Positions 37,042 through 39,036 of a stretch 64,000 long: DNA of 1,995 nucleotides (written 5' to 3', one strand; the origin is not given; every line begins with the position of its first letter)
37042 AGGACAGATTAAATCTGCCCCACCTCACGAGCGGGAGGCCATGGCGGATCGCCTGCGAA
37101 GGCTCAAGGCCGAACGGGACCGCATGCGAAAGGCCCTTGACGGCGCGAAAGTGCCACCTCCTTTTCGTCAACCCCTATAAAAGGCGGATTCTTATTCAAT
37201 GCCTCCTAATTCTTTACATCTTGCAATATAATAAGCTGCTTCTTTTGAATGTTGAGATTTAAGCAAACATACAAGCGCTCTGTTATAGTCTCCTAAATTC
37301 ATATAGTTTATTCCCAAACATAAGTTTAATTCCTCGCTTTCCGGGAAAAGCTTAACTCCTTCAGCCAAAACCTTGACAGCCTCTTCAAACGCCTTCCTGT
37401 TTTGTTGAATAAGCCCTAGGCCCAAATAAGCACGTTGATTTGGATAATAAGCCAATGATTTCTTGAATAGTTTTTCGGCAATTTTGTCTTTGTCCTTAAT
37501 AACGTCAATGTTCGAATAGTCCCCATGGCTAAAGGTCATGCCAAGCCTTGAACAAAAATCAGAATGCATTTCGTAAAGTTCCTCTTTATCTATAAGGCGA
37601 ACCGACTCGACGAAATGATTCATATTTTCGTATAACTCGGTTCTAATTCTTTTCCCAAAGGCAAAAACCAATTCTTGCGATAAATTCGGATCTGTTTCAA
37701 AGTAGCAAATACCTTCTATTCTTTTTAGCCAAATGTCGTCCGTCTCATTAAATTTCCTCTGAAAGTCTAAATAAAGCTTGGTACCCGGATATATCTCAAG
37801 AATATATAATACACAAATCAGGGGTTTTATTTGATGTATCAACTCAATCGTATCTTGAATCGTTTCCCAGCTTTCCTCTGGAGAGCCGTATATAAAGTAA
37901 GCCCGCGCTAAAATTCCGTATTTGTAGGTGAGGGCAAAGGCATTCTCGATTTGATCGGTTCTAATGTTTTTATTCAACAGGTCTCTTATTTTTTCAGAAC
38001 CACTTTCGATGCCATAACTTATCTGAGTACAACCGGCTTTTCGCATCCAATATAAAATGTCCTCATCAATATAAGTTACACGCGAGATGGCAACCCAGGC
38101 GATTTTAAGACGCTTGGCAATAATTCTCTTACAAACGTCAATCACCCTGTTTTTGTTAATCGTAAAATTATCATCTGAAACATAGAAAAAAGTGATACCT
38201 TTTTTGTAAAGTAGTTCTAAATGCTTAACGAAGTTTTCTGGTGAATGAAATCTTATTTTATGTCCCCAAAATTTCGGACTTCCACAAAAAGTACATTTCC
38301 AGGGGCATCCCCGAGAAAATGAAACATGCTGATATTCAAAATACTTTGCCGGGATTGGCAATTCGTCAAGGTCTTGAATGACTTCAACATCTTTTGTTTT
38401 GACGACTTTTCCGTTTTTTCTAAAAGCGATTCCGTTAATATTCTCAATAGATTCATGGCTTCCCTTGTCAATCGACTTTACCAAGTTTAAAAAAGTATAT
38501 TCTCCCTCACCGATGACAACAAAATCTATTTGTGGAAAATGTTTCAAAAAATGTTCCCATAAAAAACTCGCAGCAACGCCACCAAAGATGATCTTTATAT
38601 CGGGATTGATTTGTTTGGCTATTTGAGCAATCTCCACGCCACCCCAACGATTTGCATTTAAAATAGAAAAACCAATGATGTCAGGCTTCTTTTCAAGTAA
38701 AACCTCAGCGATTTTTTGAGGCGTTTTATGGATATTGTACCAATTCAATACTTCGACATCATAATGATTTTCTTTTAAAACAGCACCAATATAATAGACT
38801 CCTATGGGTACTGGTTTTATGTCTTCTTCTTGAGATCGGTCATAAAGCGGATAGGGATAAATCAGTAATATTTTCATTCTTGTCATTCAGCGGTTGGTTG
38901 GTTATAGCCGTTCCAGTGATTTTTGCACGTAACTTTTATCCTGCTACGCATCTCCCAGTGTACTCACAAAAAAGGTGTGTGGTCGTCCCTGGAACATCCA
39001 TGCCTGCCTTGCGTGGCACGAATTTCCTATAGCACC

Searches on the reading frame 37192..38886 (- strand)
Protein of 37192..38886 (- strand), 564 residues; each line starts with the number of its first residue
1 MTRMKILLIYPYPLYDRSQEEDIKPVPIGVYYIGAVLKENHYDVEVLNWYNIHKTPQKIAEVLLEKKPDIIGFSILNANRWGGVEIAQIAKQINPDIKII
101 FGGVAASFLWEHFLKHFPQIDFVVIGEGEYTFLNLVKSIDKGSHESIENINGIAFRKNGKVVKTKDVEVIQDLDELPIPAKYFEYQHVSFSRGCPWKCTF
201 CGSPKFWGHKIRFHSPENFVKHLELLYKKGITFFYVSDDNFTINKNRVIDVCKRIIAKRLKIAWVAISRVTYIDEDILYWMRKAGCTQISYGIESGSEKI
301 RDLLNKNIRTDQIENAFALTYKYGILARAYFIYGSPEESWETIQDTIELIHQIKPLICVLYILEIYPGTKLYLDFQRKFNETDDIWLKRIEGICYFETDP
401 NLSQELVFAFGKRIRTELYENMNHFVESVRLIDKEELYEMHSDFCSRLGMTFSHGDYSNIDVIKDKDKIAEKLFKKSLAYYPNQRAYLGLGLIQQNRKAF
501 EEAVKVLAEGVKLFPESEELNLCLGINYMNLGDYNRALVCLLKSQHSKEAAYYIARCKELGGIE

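Call 3: search_protein_families(library=pfam, proteins=[window:37192-38886:-], max_evalue=0.1)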
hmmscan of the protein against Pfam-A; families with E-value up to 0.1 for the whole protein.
window:37192-38886:- (564 aa): 11 families
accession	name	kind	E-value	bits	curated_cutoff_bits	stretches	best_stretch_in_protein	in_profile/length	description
PF04055.27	Radical_SAM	-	2.6e-24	86.7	29.5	1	188-350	1-166/166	Radical SAM superfamily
PF02310.24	B12-binding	-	2.6e-22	79.3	32.1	1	27-135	14-120/121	B12 binding domain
PF07719.23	TPR_2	-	3.2e-07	30.4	27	0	522-543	5-26/34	Tetratricopeptide repeat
PF00515.34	TPR_1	-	2.5e-05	24.4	27.8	0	485-516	2-33/34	Tetratricopeptide repeat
PF14559.12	TPR_19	-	5.8e-05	23.8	25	2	470-518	10-59/68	Tetratricopeptide repeat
PF13181.12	TPR_8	-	0.00051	20.4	25.7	0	485-516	2-33/34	Tetratricopeptide repeat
PF13428.12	TPR_14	-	0.0011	19.9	23.5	1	485-525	2-42/44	Tetratricopeptide repeat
PF13174.12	TPR_6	-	0.0014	19.6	26.3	0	486-517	2-33/33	Tetratricopeptide repeat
PF13432.12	TPR_16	-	0.0015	19.4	32.7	1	470-517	16-64/65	Tetratricopeptide repeat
PF08497.15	Radical_SAM_N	-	0.029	14.1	25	0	88-167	118-212/301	Radical SAM N-terminal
PF19864.5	Radical_SAM_N2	-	0.077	12.9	29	0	79-146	70-132/151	Radical SAM proteins, N-terminal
